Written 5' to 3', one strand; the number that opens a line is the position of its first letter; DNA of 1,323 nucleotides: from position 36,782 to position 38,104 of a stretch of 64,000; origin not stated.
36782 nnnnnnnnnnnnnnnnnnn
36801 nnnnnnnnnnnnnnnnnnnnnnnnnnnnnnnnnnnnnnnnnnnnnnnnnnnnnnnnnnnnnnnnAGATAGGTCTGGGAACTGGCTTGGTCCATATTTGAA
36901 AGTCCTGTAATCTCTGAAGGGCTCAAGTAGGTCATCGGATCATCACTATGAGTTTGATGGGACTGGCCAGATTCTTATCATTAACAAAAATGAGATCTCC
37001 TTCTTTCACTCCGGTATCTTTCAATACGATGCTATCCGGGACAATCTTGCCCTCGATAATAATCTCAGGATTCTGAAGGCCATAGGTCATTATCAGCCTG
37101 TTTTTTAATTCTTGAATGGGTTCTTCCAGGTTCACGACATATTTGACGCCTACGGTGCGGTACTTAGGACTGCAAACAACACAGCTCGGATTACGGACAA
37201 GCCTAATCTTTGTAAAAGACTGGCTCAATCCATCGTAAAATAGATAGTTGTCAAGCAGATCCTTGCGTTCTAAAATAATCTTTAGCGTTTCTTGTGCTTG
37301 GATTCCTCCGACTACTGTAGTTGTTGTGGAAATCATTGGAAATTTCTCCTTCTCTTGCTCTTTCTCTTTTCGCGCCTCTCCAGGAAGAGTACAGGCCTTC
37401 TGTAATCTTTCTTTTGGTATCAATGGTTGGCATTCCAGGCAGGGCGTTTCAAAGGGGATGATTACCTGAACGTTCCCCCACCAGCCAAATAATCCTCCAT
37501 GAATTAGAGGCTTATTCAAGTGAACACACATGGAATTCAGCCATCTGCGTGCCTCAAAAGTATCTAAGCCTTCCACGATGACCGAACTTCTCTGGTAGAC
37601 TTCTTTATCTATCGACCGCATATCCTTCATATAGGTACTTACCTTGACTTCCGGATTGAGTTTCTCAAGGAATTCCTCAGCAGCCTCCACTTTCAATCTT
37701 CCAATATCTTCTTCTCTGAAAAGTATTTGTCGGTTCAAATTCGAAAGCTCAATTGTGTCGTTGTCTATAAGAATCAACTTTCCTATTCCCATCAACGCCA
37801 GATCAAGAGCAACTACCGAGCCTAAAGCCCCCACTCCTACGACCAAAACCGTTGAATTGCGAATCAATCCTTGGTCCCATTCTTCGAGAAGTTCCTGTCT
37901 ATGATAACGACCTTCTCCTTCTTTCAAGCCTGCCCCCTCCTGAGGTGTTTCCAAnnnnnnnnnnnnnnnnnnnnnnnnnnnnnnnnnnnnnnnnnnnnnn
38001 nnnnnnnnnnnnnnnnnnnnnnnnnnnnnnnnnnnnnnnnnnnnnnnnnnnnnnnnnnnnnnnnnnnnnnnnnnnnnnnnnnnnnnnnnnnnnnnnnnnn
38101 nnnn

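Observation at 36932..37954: E1-like enzyme carries a C-terminal extra domain, possibly ubiquitin-fold (UFD)-like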

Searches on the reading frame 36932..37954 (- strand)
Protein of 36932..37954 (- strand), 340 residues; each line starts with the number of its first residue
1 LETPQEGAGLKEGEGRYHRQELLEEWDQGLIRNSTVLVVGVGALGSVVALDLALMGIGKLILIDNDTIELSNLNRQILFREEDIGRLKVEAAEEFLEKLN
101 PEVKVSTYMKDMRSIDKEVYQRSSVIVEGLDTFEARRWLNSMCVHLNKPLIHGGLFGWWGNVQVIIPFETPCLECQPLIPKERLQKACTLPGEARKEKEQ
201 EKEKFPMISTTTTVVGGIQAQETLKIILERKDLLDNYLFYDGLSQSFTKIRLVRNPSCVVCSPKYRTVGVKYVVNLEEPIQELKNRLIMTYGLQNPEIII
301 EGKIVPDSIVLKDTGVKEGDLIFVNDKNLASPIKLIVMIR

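Call 3: search_protein_families(library=pfam, proteins=[window:36932-37954:-], max_evalue=0.01)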
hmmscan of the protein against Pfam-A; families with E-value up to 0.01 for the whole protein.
window:36932-37954:- (340 aa): 2 families
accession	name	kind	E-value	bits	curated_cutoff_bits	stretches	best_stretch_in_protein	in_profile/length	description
PF00899.27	ThiF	-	1.1e-67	228.1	28.1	1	23-259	10-237/238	ThiF family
PF03721.20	UDPG_MGDP_dh_N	-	0.002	18.1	27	0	35-89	2-56/187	UDP-glucose/GDP-mannose dehydrogenase family, NAD binding domain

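Call 4: search_solved_structures(query=window:36932-37954:-, max_evalue=0.001, show_alignments=2)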
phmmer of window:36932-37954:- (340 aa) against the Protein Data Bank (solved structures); distinct sequences matched with E-value up to 0.001: 81 (the best 60 are shown).
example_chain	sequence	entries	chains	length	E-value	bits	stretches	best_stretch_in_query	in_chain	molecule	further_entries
8se9_A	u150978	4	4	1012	7.3e-36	127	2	29-173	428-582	Ubiquitin-like modifier-activating enzyme 7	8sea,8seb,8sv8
8oif_A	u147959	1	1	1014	7.4e-36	127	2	29-173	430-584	Ubiquitin-like modifier-activating enzyme 7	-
9mc4_A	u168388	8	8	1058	1.1e-35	126.4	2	34-191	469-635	Ubiquitin-like modifier-activating enzyme 1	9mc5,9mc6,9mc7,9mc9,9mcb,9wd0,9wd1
6dc6_A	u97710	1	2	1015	5e-35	124.3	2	34-177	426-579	Ubiquitin-like modifier-activating enzyme 1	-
9jtc_A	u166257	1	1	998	1.3e-34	123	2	33-171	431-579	UBA7 protein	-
1tt5_B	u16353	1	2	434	9.9e-34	120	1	28-192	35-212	ubiquitin-activating enzyme E1C isoform 1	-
3dbr_B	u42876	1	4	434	1.1e-33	119.9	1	28-177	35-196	NEDD8-activating enzyme E1 catalytic subunit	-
1yov_B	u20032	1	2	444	1.1e-33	119.9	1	28-192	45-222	Ubiquitin-activating enzyme E1C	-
3gzn_B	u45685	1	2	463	1.3e-33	119.7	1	28-192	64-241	NEDD8-activating enzyme E1 catalytic subunit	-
5l6h_A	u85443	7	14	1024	1.4e-33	119.6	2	28-191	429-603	Ubiquitin-activating enzyme E1 1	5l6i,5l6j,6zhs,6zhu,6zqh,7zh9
4nnj_A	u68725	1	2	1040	1.5e-33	119.5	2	28-191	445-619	Ubiquitin-activating enzyme E1 1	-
6nya_A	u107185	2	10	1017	1.5e-33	119.4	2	28-191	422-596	Ubiquitin-activating enzyme E1 1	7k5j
3cmm_A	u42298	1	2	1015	1.6e-33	119.4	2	28-191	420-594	Ubiquitin-activating enzyme E1 1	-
1r4m_B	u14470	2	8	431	3.6e-33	118.2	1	28-177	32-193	ubiquitin-activating enzyme E1C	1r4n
3dbl_B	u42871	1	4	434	3.7e-33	118.1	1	28-177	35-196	NEDD8-activating enzyme E1 catalytic subunit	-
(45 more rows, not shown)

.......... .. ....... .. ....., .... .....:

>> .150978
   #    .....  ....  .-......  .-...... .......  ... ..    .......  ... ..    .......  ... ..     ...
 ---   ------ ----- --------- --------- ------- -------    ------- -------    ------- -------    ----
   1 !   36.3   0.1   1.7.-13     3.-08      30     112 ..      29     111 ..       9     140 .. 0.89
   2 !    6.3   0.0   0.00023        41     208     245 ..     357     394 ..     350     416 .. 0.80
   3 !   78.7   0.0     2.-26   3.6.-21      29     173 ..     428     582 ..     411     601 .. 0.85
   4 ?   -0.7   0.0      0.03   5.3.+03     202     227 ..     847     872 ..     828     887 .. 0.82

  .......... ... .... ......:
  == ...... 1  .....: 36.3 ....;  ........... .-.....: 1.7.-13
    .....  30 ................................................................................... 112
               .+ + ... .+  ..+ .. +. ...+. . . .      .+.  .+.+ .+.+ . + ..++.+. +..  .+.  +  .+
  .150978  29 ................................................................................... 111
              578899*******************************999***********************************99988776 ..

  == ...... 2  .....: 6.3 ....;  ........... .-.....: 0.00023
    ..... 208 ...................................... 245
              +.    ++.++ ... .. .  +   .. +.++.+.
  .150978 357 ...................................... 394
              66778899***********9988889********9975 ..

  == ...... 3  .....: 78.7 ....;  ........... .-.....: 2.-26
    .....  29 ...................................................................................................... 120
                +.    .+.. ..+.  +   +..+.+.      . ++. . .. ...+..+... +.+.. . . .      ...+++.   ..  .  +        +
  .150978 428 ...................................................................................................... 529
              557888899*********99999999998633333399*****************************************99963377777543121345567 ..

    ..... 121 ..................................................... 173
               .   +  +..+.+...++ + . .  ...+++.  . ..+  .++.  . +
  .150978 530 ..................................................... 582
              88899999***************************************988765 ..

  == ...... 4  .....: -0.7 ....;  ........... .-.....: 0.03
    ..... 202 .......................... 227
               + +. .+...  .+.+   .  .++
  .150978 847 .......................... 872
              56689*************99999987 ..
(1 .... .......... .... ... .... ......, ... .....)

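Call 5: find_homologous_proteins(query=window:36932-37954:-, max_evalue=1e-10)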
Query window:36932-37954:- (340 aa): 1939 proteins with E <= 1e-10 among 7100 candidates; the best 120 are listed.
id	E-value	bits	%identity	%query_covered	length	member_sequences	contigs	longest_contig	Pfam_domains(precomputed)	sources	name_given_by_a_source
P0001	1.3e-203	693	91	100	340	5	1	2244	PF00899.28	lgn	-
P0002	1.2e-194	664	88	97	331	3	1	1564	PF00899.28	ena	-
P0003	5.0e-128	445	59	96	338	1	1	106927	PF00899.28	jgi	-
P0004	2.5e-126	439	59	96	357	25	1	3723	PF00899.28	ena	-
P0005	3.4e-126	439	58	95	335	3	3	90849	PF00899.28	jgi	-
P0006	1.1e-125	437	58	96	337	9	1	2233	PF00899.28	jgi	-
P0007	1.2e-125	437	57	95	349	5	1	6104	PF00899.28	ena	-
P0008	2.2e-125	436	57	95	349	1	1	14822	PF00899.28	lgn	-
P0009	2.9e-125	436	58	96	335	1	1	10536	PF00899.28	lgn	-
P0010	6.8e-125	435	59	96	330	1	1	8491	PF00899.28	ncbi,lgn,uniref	ncbi:MAG: HesA/MoeB/ThiF family protein [Candidatus Jordarchaeum sp.]|uniref:HesA/MoeB/ThiF family p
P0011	1.1e-124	434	58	96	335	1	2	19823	PF00899.28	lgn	-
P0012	2.7e-124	433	58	97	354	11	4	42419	PF00899.28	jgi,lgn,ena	-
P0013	1.5e-122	427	58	96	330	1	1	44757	PF00899.28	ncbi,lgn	-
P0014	1.8e-122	427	58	96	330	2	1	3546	PF00899.28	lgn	-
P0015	1.1e-121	424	57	96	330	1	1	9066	PF00899.28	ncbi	ncbi:MAG: ThiF family adenylyltransferase [Candidatus Freyarchaeota archaeon]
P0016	1.5e-121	424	57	96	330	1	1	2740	PF00899.28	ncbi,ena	-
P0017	2.2e-121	423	54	95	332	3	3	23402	PF00899.28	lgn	-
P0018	4.9e-121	422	56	96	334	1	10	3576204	PF00899.28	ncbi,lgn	ncbi:MAG: ThiF family adenylyltransferase [Candidatus Freyarchaeum deiterrae]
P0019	6.0e-121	422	57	97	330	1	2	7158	PF00899.28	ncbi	ncbi:MAG: ThiF family adenylyltransferase [Candidatus Freyarchaeota archaeon]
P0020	1.2e-120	421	57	96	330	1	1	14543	PF00899.28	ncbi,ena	-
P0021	3.3e-120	419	55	96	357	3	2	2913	PF00899.28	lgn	-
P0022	9.4e-120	418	56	96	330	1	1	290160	PF00899.28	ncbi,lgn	ncbi:MAG: ThiF family adenylyltransferase [Candidatus Lokiarchaeia archaeon]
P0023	2.3e-119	416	55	96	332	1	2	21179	PF00899.28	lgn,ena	-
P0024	6.9e-119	415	51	97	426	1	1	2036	PF00899.28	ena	-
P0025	2.8e-118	413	57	92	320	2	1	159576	PF00899.28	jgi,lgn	-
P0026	3.2e-118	413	54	96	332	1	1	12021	PF00899.28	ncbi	ncbi:MAG: ThiF family adenylyltransferase [Candidatus Jordarchaeaceae archaeon]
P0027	3.8e-118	412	53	97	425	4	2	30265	PF00899.28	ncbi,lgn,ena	-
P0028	1.0e-116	408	57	96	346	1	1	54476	PF00899.28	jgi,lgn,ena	-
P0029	7.8e-116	405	53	97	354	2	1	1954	PF00899.28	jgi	jgi:molybdopterin/thiamine biosynthesis adenylyltransferase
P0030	3.8e-115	403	55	97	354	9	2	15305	PF00240.30,PF00899.28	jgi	jgi:adenylyltransferase/sulfurtransferase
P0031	4.2e-115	402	54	97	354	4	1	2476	PF00899.28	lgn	-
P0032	5.0e-115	402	53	96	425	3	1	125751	PF00899.28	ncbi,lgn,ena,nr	ncbi:MAG: HesA/MoeB/ThiF family protein [Candidatus Helarchaeota archaeon]|nr:HesA/MoeB/ThiF family 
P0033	9.7e-115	401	53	96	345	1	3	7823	PF00899.28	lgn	-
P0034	1.4e-114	401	53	98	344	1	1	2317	PF00899.28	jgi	jgi:adenylyltransferase/sulfurtransferase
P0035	1.4e-114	401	56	92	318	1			PF00899.28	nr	nr:ThiF family adenylyltransferase [Candidatus Sigynarchaeota archaeon]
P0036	1.8e-114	400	54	96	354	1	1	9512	PF00899.28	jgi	jgi:molybdopterin/thiamine biosynthesis adenylyltransferase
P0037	1.9e-114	400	53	97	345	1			PF00899.28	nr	nr:ThiF family adenylyltransferase [Candidatus Njordarchaeum guaymaensis]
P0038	1.9e-114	400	52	98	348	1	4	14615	PF00899.28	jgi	jgi:molybdopterin/thiamine biosynthesis adenylyltransferase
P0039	2.0e-114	400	53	96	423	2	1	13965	PF00899.28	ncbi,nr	ncbi:MAG: ThiF family adenylyltransferase [Candidatus Helarchaeota archaeon]|nr:ThiF family adenylyl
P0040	2.1e-114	400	53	94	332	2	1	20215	PF00899.28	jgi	-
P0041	2.3e-114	400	54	97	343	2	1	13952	PF00899.28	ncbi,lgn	-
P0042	2.4e-114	400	53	96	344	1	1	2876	PF00899.28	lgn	-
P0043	2.6e-114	400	54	97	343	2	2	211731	PF00899.28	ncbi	ncbi:MAG: ThiF family adenylyltransferase [Candidatus Hodarchaeota archaeon]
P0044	3.1e-114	400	54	95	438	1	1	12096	PF00899.28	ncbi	-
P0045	3.5e-114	399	56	92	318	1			PF00899.28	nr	nr:ThiF family adenylyltransferase [Candidatus Freyarchaeota archaeon]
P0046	6.0e-114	399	53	96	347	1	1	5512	PF00899.28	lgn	-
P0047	7.4e-114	398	52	97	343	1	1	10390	PF00899.28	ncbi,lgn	ncbi:MAG: ThiF family adenylyltransferase [Candidatus Thorarchaeota archaeon]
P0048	1.4e-113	397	56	94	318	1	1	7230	PF00899.28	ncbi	ncbi:MAG: ThiF family adenylyltransferase [Candidatus Freyarchaeota archaeon]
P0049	2.1e-113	397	53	97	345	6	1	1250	PF00899.28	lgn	-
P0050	2.5e-113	397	52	98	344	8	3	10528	PF00899.28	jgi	jgi:molybdopterin/thiamine biosynthesis adenylyltransferase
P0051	4.9e-113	396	52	98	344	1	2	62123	PF00899.28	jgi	jgi:molybdopterin/thiamine biosynthesis adenylyltransferase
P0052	5.3e-113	395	52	97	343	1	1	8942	PF00899.28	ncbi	-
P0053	1.1e-112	394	52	97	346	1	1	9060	PF00899.28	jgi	jgi:molybdopterin/thiamine biosynthesis adenylyltransferase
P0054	1.4e-112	394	51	96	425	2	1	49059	PF00899.28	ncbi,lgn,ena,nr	ncbi:MAG TPA: HesA/MoeB/ThiF family protein [Candidatus Deferrimicrobium sp.]|nr:HesA/MoeB/ThiF fami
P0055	1.6e-112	394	51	99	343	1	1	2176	PF00899.28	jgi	jgi:adenylyltransferase/sulfurtransferase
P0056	1.7e-112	394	52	97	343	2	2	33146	PF00899.28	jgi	jgi:molybdopterin/thiamine biosynthesis adenylyltransferase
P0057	1.7e-112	394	53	96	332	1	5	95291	PF00899.28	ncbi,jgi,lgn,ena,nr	ncbi:MAG: ThiF family adenylyltransferase [Candidatus Freyarchaeota archaeon]|nr:ThiF family adenyly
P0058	1.7e-112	394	52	96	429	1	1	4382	PF00899.28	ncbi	-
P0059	1.7e-112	394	52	95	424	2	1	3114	PF00899.28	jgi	-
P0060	2.2e-112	393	53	95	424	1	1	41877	PF00899.28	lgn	-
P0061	3.7e-112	393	52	96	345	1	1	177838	PF00899.28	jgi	jgi:molybdopterin/thiamine biosynthesis adenylyltransferase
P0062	4.8e-112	392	54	94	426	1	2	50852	PF00899.28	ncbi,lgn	-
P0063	6.3e-112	392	52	97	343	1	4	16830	PF00899.28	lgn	-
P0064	8.3e-112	392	53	96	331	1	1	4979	PF00899.28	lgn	-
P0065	1.1e-111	391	52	96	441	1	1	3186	PF00899.28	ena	-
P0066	1.1e-111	391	53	96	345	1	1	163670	PF00899.28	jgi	jgi:ubiquitin-activating enzyme E1 C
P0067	1.4e-111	391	53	96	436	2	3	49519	PF00899.28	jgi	jgi:molybdopterin/thiamine biosynthesis adenylyltransferase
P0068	1.7e-111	391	52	97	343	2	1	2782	PF00899.28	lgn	-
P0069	2.0e-111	390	50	99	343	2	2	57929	PF00899.28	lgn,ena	-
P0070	2.2e-111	390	54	96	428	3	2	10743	PF00899.28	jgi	jgi:molybdopterin/thiamine biosynthesis adenylyltransferase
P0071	2.4e-111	390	52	97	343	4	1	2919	PF00899.28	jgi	jgi:molybdopterin/thiamine biosynthesis adenylyltransferase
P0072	2.8e-111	390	52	97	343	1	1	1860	PF00899.28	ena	-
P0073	3.0e-111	390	51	96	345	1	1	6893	PF00899.28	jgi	jgi:molybdopterin/thiamine biosynthesis adenylyltransferase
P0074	3.6e-111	389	53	96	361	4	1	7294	PF00899.28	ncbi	-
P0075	3.7e-111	389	52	96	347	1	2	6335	PF00899.28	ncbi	ncbi:MAG: ThiF family adenylyltransferase [Promethearchaeota archaeon]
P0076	3.8e-111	389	51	97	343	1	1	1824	PF00899.28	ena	-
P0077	4.0e-111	389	51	96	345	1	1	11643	PF00899.28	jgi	jgi:molybdopterin/thiamine biosynthesis adenylyltransferase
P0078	4.4e-111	389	53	95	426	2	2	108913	PF00899.28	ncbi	ncbi:MAG: HesA/MoeB/ThiF family protein [Candidatus Helarchaeota archaeon]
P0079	4.4e-111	389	52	97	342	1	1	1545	PF00899.28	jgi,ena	-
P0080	5.5e-111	389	54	96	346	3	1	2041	PF00899.28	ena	-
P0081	8.7e-111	388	52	97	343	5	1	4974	PF00899.28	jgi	jgi:adenylyltransferase/sulfurtransferase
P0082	1.0e-110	388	53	95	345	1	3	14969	PF00899.28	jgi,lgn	jgi:molybdopterin/thiamine biosynthesis adenylyltransferase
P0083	1.3e-110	388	52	96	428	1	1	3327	PF00899.28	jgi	jgi:molybdopterin/thiamine biosynthesis adenylyltransferase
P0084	1.5e-110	387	52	96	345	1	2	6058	PF00899.28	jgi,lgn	jgi:ubiquitin-activating enzyme E1 C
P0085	1.8e-110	387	53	96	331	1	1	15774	PF00899.28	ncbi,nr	ncbi:MAG: ThiF family adenylyltransferase [Candidatus Freyarchaeota archaeon]|nr:ThiF family adenyly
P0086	2.3e-110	387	52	97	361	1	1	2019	PF00899.28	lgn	-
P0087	2.3e-110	387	54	96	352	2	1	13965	PF00899.28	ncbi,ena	-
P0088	2.7e-110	387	52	96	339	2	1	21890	PF00899.28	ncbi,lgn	-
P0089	2.8e-110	387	52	97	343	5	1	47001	PF00899.28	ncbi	ncbi:MAG: ThiF family adenylyltransferase [Promethearchaeota archaeon]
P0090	3.0e-110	386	50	99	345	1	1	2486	PF00899.28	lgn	-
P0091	3.0e-110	386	52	96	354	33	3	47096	PF00899.28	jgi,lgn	jgi:molybdopterin/thiamine biosynthesis adenylyltransferase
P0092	3.3e-110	386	53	96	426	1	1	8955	PF00899.28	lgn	-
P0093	4.0e-110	386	51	96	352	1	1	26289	PF00899.28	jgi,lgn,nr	nr:ThiF family adenylyltransferase [Candidatus Njordarchaeota archaeon]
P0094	4.3e-110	386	53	96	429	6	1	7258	PF00899.28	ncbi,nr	ncbi:MAG: HesA/MoeB/ThiF family protein [Candidatus Helarchaeota archaeon]|nr:HesA/MoeB/ThiF family 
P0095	7.9e-110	385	52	96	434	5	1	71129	PF00899.28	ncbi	ncbi:MAG: HesA/MoeB/ThiF family protein [Candidatus Helarchaeota archaeon]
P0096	2.4e-109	383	52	93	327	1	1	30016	PF00899.28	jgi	jgi:molybdopterin/thiamine biosynthesis adenylyltransferase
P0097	2.5e-109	383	51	96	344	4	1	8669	PF00899.28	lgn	-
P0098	3.5e-109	383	52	96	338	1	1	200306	PF00899.28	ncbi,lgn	-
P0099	5.3e-109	382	53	96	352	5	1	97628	PF00899.28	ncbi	-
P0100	7.6e-109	382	51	95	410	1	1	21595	PF00240.30,PF00899.28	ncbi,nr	ncbi:MAG: hypothetical protein EU549_00140 [Promethearchaeota archaeon]|nr:MAG: hypothetical protein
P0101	8.3e-109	382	51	95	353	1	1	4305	PF00240.30,PF00899.28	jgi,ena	-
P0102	1.8e-108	381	52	97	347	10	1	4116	PF00899.28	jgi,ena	-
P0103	2.9e-108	380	51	95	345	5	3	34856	PF00899.28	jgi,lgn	jgi:ubiquitin-activating enzyme E1 C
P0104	4.0e-108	379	52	96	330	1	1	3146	PF00899.28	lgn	-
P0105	4.8e-108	379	51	96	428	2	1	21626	PF00899.28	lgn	-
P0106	2.6e-107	377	49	100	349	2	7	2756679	PF00899.28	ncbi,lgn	ncbi:MAG: ThiF family adenylyltransferase [Candidatus Atabeyarchaeum deiterrae]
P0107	8.7e-107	375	53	95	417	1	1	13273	PF00240.30,PF00899.28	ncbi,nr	ncbi:MAG: hypothetical protein GF329_17885 [Candidatus Lokiarchaeota archaeon]|nr:hypothetical prote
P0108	1.2e-106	375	53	95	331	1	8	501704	PF00899.28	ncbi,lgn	ncbi:MAG: ThiF family adenylyltransferase [Candidatus Jordarchaeales archaeon]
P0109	3.1e-106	373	50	94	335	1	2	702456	PF00899.28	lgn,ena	-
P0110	4.7e-106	373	50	96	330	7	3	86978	PF00899.28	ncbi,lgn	ncbi:MAG: ThiF family adenylyltransferase [Candidatus Jordarchaeales archaeon]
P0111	4.2e-105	369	52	96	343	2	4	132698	PF00899.28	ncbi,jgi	-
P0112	1.1e-104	368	48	99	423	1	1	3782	PF00240.30,PF00899.28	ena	-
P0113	1.2e-104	368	50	96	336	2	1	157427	PF00899.28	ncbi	ncbi:MAG: HesA/MoeB/ThiF family protein [Candidatus Helarchaeota archaeon]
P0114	2.0e-104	367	56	85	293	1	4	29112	PF00899.28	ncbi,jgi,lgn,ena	-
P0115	3.6e-104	366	56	85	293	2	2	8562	PF00899.28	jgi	-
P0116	3.6e-104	366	56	85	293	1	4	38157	PF00899.28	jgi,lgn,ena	-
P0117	3.9e-104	366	56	85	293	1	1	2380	PF00899.28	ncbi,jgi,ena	-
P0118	4.9e-104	366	56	85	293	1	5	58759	PF00899.28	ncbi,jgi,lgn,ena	-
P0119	8.9e-104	365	52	96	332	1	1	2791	PF00899.28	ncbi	-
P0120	1.4e-103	364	50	96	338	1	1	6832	PF00899.28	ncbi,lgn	ncbi:MAG: ThiF family adenylyltransferase [Candidatus Hodarchaeota archaeon]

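Call 22: search_protein_families(library=pfam, proteins=[P0030, P0101, P0107, P0032], max_evalue=10)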
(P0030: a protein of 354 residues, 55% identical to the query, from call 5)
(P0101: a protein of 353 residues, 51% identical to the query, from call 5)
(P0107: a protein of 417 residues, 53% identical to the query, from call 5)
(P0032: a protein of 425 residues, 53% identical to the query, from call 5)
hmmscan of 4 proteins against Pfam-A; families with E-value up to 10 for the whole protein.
P0030 (354 aa): 6 families
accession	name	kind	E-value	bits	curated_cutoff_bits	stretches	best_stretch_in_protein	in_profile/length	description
PF00899.27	ThiF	-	9.1e-66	221.8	28.1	1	32-272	1-236/238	ThiF family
PF00240.29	ubiquitin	-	8e-07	29.2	25.4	1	286-337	13-66/72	Ubiquitin family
PF14560.12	Ubiquitin_2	-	0.0077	17.1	23.1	1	288-340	20-81/86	Ubiquitin-like domain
PF13881.12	Rad60-SLD_2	-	0.073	13.6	23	1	293-334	25-75/111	Ubiquitin-2 like Rad60 SUMO-like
PF11976.14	Rad60-SLD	-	0.15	12.3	23.8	1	288-336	17-68/72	Ubiquitin-2 like Rad60 SUMO-like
PF02254.24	TrkA_N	-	0.27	12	23.8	1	51-91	1-40/116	TrkA-N domain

P0101 (353 aa): 6 families
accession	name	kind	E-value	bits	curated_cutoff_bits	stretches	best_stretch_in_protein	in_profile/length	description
PF00899.27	ThiF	-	9e-63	212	28.1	1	22-267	1-236/238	ThiF family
PF00240.29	ubiquitin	-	5.7e-06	26.5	25.4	1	279-333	11-66/72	Ubiquitin family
PF02826.25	2-Hacid_dh_C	-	0.039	13.8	25.1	1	18-71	10-68/178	D-isomer specific 2-hydroxyacid dehydrogenase, NAD binding domain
PF19380.4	DUF5955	-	0.062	14.1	27.1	1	7-64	27-82/88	Family of unknown function (DUF5955)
PF02558.23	ApbA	-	0.09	12.8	22.2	1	41-102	1-60/150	Ketopantoate reductase PanE/ApbA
PF11976.14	Rad60-SLD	-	0.13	12.5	23.8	1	278-332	12-68/72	Ubiquitin-2 like Rad60 SUMO-like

P0107 (417 aa): 6 families
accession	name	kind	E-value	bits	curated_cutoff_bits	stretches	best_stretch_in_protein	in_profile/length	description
PF00899.27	ThiF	-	9.7e-61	205.4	28.1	1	21-267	1-236/238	ThiF family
PF00240.29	ubiquitin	-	9.8e-07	28.9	25.4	1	277-330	9-63/72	Ubiquitin family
PF11976.14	Rad60-SLD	-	4.9e-05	23.5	23.8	1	277-331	11-67/72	Ubiquitin-2 like Rad60 SUMO-like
PF19380.4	DUF5955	-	0.041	14.7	27.1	1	10-65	31-84/88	Family of unknown function (DUF5955)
PF02558.23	ApbA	-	0.093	12.8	22.2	1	40-96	1-55/150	Ketopantoate reductase PanE/ApbA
PF21682.2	AF_2299-like_N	-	0.32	11.5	27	1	362-404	7-46/134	CDP-alcohol phosphatidyltransferase AF_2299-like, N-terminal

P0032 (425 aa): 1 family
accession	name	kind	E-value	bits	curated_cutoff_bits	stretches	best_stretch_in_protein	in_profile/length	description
PF00899.27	ThiF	-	9.7e-66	221.7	28.1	1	23-264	1-236/238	ThiF family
